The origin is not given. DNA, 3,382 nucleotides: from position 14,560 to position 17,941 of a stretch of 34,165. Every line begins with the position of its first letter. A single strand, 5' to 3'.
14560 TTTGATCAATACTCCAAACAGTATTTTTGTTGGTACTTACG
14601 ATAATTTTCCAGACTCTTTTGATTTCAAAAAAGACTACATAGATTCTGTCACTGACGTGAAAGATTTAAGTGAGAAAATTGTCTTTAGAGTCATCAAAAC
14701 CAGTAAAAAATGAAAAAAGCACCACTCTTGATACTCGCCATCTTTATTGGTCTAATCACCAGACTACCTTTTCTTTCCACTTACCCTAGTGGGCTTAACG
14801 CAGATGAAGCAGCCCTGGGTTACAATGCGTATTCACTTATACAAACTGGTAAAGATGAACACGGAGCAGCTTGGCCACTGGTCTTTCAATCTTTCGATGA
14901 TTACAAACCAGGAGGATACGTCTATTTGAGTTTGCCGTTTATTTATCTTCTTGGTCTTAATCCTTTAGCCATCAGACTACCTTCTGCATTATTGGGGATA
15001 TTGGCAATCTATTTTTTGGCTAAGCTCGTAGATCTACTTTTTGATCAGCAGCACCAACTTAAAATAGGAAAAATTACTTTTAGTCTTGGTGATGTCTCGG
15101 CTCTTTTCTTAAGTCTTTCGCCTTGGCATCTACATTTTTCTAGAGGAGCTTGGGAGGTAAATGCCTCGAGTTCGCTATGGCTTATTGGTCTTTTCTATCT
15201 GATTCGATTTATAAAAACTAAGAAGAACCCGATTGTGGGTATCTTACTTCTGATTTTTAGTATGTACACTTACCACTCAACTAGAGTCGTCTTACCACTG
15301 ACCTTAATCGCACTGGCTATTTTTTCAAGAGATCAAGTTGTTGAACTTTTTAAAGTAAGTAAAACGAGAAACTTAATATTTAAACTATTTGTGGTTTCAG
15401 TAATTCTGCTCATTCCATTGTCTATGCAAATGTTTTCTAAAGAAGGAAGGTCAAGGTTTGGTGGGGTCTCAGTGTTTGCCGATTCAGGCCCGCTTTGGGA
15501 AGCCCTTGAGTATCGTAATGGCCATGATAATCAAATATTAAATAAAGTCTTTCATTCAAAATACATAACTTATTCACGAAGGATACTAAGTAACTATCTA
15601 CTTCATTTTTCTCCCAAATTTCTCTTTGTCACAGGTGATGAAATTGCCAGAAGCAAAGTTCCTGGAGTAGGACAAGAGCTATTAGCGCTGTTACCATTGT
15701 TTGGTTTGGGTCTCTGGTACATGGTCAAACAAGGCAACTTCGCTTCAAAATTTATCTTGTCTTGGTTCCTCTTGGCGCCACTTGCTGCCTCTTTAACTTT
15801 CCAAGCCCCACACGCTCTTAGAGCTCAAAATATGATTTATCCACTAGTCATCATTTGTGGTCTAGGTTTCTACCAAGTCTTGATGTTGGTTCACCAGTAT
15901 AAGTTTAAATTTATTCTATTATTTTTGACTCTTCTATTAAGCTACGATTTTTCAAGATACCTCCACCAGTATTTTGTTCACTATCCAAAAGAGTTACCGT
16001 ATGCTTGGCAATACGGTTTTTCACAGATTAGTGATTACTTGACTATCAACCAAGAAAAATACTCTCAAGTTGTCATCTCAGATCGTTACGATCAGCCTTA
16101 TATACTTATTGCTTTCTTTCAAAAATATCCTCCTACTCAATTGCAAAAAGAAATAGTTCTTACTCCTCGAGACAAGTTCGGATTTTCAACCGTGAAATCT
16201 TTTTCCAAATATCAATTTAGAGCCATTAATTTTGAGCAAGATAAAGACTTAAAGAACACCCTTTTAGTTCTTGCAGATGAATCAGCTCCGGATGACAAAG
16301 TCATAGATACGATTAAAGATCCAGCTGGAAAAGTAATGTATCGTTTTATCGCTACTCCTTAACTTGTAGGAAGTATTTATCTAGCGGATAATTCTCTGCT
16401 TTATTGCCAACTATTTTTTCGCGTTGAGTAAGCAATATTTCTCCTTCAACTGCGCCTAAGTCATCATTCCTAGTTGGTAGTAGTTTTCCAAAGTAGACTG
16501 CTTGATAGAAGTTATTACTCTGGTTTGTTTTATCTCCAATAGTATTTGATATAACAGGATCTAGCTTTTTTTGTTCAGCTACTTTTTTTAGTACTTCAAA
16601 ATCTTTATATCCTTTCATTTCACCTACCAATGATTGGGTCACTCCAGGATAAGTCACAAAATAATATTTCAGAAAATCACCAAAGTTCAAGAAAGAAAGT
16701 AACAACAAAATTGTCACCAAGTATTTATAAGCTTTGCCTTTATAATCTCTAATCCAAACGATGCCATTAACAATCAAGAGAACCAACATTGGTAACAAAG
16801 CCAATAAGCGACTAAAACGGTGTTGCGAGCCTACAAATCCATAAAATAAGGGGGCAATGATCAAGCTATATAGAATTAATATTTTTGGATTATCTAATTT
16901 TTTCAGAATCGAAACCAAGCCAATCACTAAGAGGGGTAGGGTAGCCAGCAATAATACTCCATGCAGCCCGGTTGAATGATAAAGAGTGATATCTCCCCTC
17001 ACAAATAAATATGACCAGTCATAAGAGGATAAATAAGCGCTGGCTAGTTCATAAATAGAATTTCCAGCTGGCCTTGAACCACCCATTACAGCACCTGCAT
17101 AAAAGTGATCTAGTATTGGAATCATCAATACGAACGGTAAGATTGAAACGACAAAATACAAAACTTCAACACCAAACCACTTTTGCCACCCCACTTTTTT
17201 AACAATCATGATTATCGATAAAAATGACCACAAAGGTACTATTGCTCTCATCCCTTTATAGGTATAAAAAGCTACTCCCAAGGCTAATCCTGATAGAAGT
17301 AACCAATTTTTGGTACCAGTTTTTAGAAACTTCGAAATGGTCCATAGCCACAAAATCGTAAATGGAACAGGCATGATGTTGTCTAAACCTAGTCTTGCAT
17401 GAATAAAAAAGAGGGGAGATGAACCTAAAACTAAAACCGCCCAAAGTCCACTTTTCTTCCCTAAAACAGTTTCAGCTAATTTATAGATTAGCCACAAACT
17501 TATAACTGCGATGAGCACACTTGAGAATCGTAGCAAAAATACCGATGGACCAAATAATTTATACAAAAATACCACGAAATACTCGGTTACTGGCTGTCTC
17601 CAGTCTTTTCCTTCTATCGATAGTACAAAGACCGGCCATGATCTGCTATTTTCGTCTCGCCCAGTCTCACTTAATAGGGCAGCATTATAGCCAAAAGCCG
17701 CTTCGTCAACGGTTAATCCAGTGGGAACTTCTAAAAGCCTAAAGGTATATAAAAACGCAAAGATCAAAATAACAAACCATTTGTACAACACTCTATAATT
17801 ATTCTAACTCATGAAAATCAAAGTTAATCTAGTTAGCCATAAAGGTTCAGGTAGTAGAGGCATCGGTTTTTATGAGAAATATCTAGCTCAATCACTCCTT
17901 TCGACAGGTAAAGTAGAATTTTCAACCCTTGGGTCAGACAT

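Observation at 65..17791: Dense array of about eleven ArnT/PMT-like GT-C paralogs in under 18 kb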

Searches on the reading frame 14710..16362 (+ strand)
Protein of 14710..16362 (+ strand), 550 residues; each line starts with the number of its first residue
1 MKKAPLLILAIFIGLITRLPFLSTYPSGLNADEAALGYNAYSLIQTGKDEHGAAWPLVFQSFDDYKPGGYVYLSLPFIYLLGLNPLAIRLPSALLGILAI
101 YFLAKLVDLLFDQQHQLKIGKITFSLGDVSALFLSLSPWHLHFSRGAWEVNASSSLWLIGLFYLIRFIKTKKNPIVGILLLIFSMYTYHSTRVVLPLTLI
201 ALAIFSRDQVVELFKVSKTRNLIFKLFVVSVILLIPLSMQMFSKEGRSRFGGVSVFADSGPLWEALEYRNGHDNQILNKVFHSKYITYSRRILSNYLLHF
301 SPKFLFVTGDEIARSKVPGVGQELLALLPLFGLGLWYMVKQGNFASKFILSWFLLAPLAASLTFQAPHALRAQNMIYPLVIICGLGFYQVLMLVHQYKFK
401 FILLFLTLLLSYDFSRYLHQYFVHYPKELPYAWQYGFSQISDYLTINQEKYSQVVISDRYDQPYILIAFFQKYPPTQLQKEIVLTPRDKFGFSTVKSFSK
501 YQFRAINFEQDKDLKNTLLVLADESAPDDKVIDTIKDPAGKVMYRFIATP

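Call 4: search_protein_families(library=pfam, proteins=[window:14710-16362:+], max_evalue=0.01)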
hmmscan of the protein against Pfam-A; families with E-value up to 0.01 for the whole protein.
window:14710-16362:+ (550 aa): 1 family
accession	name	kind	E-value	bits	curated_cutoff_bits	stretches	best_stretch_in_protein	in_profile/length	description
PF13231.12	PMT_2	-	0.0061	17.2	26.1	1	77-214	13-138/160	Dolichyl-phosphate-mannose-protein mannosyltransferase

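Call 7: find_encoding_contigs(protein=window:14710-16362:+, flank=10000, max_places=6)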
Protein window:14710-16362:+ (550 aa): 1 contig read that carries it; 1 place shown.
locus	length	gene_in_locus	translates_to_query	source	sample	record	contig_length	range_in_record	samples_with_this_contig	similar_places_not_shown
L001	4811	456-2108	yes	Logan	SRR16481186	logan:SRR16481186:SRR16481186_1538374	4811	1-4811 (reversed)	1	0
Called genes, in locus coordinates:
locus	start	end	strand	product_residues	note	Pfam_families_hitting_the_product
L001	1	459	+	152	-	?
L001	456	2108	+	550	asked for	-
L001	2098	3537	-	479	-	PF13231:PMT_2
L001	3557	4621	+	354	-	PF13439:Glyco_transf_4 (weak), PF00534:Glycos_transf_1, PF13692:Glyco_trans_1_4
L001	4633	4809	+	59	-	?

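Call 9: find_homologous_proteins(query=window:14710-16362:+, max_evalue=1e-10)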
Query window:14710-16362:+ (550 aa): 2555 proteins with E <= 1e-10 among 8000 candidates; the best 120 are listed.
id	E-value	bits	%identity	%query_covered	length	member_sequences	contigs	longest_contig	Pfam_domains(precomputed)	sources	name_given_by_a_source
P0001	0.0e+0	1217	99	100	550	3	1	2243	-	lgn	-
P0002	5.7e-197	674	55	98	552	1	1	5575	PF13231.13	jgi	jgi:4-amino-4-deoxy-L-arabinose transferase-like glycosyltransferase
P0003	4.1e-194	665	55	97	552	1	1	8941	PF13231.13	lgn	-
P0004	1.7e-193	662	53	99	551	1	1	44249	PF13231.13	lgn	-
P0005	1.7e-192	659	54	97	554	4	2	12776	PF13231.13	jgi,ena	-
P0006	3.0e-192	658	54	100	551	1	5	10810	PF13231.13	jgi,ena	-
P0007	5.9e-192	657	54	100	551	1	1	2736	PF13231.13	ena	-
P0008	1.4e-191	656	55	100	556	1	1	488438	PF13231.13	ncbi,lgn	-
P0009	2.1e-191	656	54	100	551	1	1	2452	PF13231.13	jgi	-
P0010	1.0e-190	653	53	99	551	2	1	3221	PF13231.13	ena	-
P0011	5.4e-190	651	54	99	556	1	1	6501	PF13231.13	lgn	-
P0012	5.3e-189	648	52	100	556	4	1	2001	PF13231.13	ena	-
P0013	1.6e-188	646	52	99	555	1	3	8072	-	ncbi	-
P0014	2.8e-188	645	54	97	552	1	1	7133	PF13231.13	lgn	-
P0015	4.0e-188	645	53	99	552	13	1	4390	PF13231.13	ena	-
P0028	3.0e-184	632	51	97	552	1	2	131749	PF13231.13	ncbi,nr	ncbi:glycosyltransferase family 39 protein [Candidatus Collierbacteria bacterium]|nr:glycosyltransfe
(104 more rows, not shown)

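Call 10: find_encoding_contigs(protein=P0008, flank=10000, max_places=2)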
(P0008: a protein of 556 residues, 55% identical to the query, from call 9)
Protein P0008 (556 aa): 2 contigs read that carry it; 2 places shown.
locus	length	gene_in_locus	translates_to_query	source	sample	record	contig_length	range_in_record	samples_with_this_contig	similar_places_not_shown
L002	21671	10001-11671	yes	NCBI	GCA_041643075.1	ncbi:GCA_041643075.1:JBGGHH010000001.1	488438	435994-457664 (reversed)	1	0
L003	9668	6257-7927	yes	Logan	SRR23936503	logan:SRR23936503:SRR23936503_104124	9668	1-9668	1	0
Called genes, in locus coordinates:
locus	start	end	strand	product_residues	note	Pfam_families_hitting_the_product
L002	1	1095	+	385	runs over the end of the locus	-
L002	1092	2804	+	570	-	PF13231:PMT_2 (faint)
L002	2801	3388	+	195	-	-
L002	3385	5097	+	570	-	-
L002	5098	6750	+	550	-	PF02366:PMT, PF13231:PMT_2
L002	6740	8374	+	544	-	PF02366:PMT, PF13231:PMT_2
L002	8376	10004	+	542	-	PF13231:PMT_2 (weak)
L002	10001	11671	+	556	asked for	PF13231:PMT_2 (weak)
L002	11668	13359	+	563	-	-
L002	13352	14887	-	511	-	PF13231:PMT_2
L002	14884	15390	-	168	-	-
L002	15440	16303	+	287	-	PF00535:Glycos_transf_2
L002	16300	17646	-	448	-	PF13231:PMT_2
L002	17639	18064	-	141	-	-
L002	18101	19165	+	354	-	PF13439:Glyco_transf_4, PF13579:Glyco_trans_4_4 (weak), PF00534:Glycos_transf_1, PF13692:Glyco_trans_1_4, PF20706:GT4-conflict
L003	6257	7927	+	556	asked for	PF13231:PMT_2 (weak)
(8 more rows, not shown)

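Call 11: find_encoding_contigs(protein=P0028, flank=10000, max_places=2)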
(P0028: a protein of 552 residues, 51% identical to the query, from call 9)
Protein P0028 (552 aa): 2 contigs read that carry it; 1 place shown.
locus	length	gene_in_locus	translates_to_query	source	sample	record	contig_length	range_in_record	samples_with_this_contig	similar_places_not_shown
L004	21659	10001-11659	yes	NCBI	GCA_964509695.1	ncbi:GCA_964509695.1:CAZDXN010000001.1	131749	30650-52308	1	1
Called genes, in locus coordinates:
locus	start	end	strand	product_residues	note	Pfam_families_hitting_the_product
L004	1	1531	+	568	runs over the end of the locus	-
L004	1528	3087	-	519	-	PF13231:PMT_2 (weak)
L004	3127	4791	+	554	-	PF13231:PMT_2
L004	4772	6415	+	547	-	PF02366:PMT, PF13231:PMT_2 (weak)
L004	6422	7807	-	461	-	PF13231:PMT_2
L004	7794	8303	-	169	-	-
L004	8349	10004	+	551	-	PF13231:PMT_2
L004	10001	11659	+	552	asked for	PF13231:PMT_2 (weak)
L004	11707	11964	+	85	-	-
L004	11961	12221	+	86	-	PF15738:YafQ_toxin (weak)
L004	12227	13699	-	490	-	PF13231:PMT_2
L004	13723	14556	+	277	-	PF00535:Glycos_transf_2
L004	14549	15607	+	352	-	PF13439:Glyco_transf_4, PF00534:Glycos_transf_1, PF13692:Glyco_trans_1_4, PF20706:GT4-conflict (weak)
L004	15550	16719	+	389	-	-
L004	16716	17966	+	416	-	-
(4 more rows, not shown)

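Call 19: search_protein_families(library=ncbifam, proteins=[window:14710-16362:+], max_evalue=0.01)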
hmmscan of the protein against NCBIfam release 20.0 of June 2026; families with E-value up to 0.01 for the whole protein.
window:14710-16362:+ (550 aa): 0 families

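Call 26: find_related_loci(query=A2, collection=genome_contigs, flank=10000)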
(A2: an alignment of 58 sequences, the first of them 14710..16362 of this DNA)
Query A2 (550 aa) in genome_contigs; peptide patterns used: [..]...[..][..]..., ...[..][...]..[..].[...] (x = any residue, [..] = any of these).
599 stretches matched a pattern (row limit reached: there are more); 588 encode a relative of the query (tblastn E <= 1e-3); the best 80 are kept; 80 distinct loci.
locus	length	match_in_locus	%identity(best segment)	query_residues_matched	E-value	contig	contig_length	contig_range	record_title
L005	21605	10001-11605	51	18-549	0e+0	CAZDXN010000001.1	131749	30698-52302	MAG TPA_asm: uncultured Pseudomonadales bacterium isolate binchicken_co38_1253 genome assembly, contig: NODE_357_length_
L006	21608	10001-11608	51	6-549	0e+0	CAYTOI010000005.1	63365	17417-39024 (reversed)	MAG TPA_asm: uncultured Pseudomonadales bacterium isolate SRP278252_co2_194 genome assembly, contig: NODE_738_length_633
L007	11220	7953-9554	54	1-549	0e+0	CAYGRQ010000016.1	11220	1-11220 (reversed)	MAG TPA_asm: uncultured Pseudomonadales bacterium isolate ERP118353_co1_126 genome assembly, contig: NODE_2079_length_11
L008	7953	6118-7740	52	1-549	0e+0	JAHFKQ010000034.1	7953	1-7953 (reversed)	MAG: Candidatus Collierbacteria bacterium isolate nzgw413 NODE_10844_length_7954_cov_2.931572, whole genome shotgun sequ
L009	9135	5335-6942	51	1-549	5e-180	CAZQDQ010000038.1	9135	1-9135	MAG TPA_asm: uncultured Pseudomonadales bacterium isolate SRP192515_co1_369 genome assembly, contig: NODE_7648_length_91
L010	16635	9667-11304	51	1-549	7e-178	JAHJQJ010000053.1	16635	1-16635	MAG: Patescibacteria group bacterium isolate OS_PC_MetaG.mb.105 OS_PC_MetaG.mb.105_k141_510146, whole genome shotgun seq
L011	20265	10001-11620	53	25-549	1e-173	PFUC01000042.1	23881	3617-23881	MAG: Candidatus Collierbacteria bacterium CG_4_9_14_3_um_filter_43_16 CG_4_9_14_3_um_filter_150_scaffold_1582_c, whole g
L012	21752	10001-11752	48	1-549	8e-173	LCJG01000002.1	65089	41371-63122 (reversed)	MAG: Candidatus Collierbacteria bacterium GW2011_GWB1_44_6 UW68_C0002, whole genome shotgun sequence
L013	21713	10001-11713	50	1-549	7e-172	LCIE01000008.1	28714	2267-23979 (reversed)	MAG: Candidatus Collierbacteria bacterium GW2011_GWC2_44_18 UW41_C0008, whole genome shotgun sequence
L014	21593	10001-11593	53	25-549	2e-169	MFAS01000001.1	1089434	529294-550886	MAG: Candidatus Collierbacteria bacterium RIFOXYD2_FULL_45_13 RIFOXYD2_FULL_OP11_Collierbacteria_45_13, whole genome sho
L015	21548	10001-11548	48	22-549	7e-169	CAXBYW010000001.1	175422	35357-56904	MAG TPA_asm: uncultured bacterium isolate SRR3725731_binner12_Refined_73 genome assembly, contig: ERZ4200997.19, whole g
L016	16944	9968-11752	49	22-549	8e-169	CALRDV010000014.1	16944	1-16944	MAG: Patescibacteria group bacterium isolate MsH-01oct19-133 genome assembly, contig: MsH-01oct19-C6665, whole genome sh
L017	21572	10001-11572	50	22-549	8e-167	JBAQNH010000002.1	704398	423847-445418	MAG: Microgenomates group bacterium isolate MFD12002_ilm_asm_bin66 k127_42490, whole genome shotgun sequence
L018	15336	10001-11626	52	18-549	1e-166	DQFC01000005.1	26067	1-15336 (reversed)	MAG TPA_asm: Candidatus Collierbacteria bacterium isolate UBA12020 contig_1927, whole genome shotgun sequence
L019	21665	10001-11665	49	1-549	7e-166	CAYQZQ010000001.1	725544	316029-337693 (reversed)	MAG TPA_asm: uncultured Pseudomonadales bacterium isolate binchicken_co17_216 genome assembly, contig: NODE_2_length_725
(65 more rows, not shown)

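Call 29: predict_structure(alignment_id=A2)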
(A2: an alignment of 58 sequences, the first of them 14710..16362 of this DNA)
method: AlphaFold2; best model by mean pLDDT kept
length: 550 residues; sequences in the alignment: 58
mean_pLDDT: 92.5   pTM: 0.92
mean pLDDT of the five models: 92.5, 92.2, 92.1, 91.6, 91.3
residues with pLDDT >= 90: 438; 70-90: 98; 50-70: 14; < 50: 0
segments of 3 or more residues with pLDDT < 50: none
pLDDT, mean of each block of 10 residues (from residue 1): 90 97 91 95 97 91 85 97 97 98 97 84 95 98 94 98 96 94 95 96 96 95 95 92 79 76 69 72 83 95 96 89 98 98 96 97 89 97 97 93 94 97 93 92 96 93 92 96 83 86 96 97 94 96 96
secondary structure, 60 per line:
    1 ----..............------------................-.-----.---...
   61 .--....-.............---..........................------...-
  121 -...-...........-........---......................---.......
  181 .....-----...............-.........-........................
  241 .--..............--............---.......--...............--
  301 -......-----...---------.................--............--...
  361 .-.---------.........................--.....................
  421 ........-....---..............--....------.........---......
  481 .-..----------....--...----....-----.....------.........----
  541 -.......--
elements in order: H5-18 H31-46 E58-61 E64-67 H69-81 H85-110 E117-119 E122-124 H126-136 H138-145 H149-170 H174-185 H191-205 H207-215 H217-241 H244-253 H260-271 H275-281 H284-298 H302-307 H325-341 H344-355 H358-361 H373-397 H400-428 H430-433 H437-450 E453-456 H463-471 H475-481 E495-498 E501-503 H508-511 E517-521 E531-536 E542-548

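Call 33: fold_search(model_id=the predicted structure, library=pdb)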
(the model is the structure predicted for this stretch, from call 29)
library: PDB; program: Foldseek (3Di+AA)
matches with E <= 10: 544; with E <= 0.001: 17
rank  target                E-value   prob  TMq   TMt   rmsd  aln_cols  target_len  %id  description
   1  8b6l_I                1.7e-08  1.00  0.52  0.43  12.5       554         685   14  Subtomogram average of the human Sec61-TRAP-OSTA-translocon (released 2022-12-07)
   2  5ezm                  9.4e-08  1.00  0.51  0.52  12.6       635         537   11  Crystal Structure of ArnT from Cupriavidus metallidurans in the apo state (released 2016-02-17)
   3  7oci_F                2.3e-07  1.00  0.50  0.44  11.7       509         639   12  Cryo-EM structure of yeast Ost6p containing oligosaccharyltransferase complex (released 2022-02-16)
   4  6s7t_A                3.5e-07  1.00  0.51  0.41  12.9       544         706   14  Cryo-EM structure of human oligosaccharyltransferase complex OST-B (released 2019-12-18)
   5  5f15                  4.4e-07  1.00  0.53  0.54  10.3       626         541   12  Crystal Structure of ArnT from Cupriavidus metallidurans bound to Undecaprenyl phosphate (released 2016-02-17)
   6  9n9j_I                1.0e-06  1.00  0.52  0.42  12.2       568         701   14  Structure of a GRP94 folding intermediate engaged with a CCDC134- and FKBP11-bound secretory translocon (released 2025-11-19)
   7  7e9s_A                1.3e-06  1.00  0.50  0.34  11.2       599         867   12  Archaeal oligosaccharyltransferase AglB from Archaeoglobus fulgidus in complex with an inhibitory peptide and a dolich (released 2021-09-08)
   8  6ftg_5                1.4e-06  1.00  0.50  0.44  13.4       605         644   13  Subtomogram average of OST-containing ribosome-translocon complexes from canine rough microsomal membranes (released 2018-03-21)
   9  6gxc_A                1.4e-06  1.00  0.45  0.37  15.0       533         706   14  Bacterial oligosaccharyltransferase PglB in complex with an inhibitory peptide and a reactive lipid-linked oligosaccha (released 2018-11-14)
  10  3wak                  2.1e-06  1.00  0.49  0.33  12.6       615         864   12  Crystal structure of the Archaeoglobus fulgidus oligosaccharyltransferase (O29867_ARCFU) in the apo form (released 2013-10-30)
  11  8age_A                2.6e-06  1.00  0.49  0.42  11.4       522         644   11  Structure of yeast oligosaccharylransferase complex with acceptor peptide bound (released 2022-12-07)
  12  5gmy_A                4.3e-06  1.00  0.48  0.33  12.3       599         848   12  Crystal structure of the Archaeoglobus fulgidus oligosaccharyltransferase (O29867_ARCFU) tethered with an acceptor pep (released 2017-02-01)
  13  5ogl_A                4.7e-06  1.00  0.45  0.36  14.5       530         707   14  Structure of bacterial oligosaccharyltransferase PglB in complex with an acceptor peptide and an lipid-linked oligosac (released 2017-10-25)
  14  9s6s_A                1.7e-05  1.00  0.49  0.49  11.9       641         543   13  Ternary cryo-EM structure of human ALG9 with Dol25-PP-GlcNAc2Man6, Dol25-P-Man and Fab (released 2026-03-18)
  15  9s6u_A                2.2e-05  1.00  0.49  0.49  11.9       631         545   12  Ternary cryo-EM structure of human ALG9 with Dol25-PP-GlcNAc2Man8, Dol25-P-Man and Fab (released 2026-03-18)
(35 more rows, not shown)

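Call 69: search_protein_representatives(alignment_id=A2)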
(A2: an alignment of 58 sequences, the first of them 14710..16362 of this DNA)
Query: 58 sequences, 545 profile positions. Proteins with E-value up to 0.001 (for the whole library): 51182; up to 1e-10: 18340; up to 1e-30: 7082. The best 150 are listed.
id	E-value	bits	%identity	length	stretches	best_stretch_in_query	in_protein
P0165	7.7e-209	711.2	-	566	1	1-544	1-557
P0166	7.6e-203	691.4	-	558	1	4-543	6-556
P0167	7.0e-195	665.1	-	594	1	4-543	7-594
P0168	6.5e-192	655.3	-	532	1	1-544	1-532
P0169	7.3e-190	648.5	-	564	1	1-542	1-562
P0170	4.2e-187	639.4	-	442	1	114-544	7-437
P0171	5.6e-186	635.7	-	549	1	2-541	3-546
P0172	1.3e-183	627.9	-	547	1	1-542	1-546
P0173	1.2e-175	601.6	-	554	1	2-541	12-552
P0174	2.7e-174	597.2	-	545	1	4-542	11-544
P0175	3.0e-173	593.7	-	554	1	5-542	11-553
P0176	4.6e-173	593.1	-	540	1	3-543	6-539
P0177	3.6e-167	573.6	-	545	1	5-540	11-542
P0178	2.0e-163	561.3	-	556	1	3-542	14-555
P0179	6.2e-161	553.1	-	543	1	3-543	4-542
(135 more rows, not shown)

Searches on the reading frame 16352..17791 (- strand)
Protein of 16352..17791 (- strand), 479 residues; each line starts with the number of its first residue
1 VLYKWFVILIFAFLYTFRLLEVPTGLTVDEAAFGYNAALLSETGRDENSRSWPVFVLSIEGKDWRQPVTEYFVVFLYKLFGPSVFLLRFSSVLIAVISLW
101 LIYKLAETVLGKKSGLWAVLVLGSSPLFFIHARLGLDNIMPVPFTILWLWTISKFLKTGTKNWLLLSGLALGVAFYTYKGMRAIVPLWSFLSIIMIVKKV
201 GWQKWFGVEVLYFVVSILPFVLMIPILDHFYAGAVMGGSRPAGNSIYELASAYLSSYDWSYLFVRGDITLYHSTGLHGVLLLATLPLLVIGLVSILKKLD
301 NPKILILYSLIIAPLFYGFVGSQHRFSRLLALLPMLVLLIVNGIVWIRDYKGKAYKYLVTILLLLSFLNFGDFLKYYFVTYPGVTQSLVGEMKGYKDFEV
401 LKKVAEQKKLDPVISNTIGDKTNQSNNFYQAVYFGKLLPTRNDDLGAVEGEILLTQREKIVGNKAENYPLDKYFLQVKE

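Call 5: search_protein_families(library=pfam, proteins=[window:16352-17791:-], max_evalue=0.01)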
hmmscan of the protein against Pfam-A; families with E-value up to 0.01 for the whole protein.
window:16352-17791:- (479 aa): 1 family
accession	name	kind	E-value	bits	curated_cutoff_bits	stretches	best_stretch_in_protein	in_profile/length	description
PF13231.12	PMT_2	-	1.4e-17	64.8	26.1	1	67-227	4-158/160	Dolichyl-phosphate-mannose-protein mannosyltransferase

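Call 19: search_protein_families(library=ncbifam, proteins=[window:16352-17791:-], max_evalue=0.01)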
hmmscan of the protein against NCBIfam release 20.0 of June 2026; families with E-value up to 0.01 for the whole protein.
window:16352-17791:- (479 aa): 1 family
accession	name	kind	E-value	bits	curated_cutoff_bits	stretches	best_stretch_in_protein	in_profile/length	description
TIGR03663.1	TIGR03663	subfamily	0.00014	21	126.25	1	71-339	57-332/435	flippase activity-associated protein Agl23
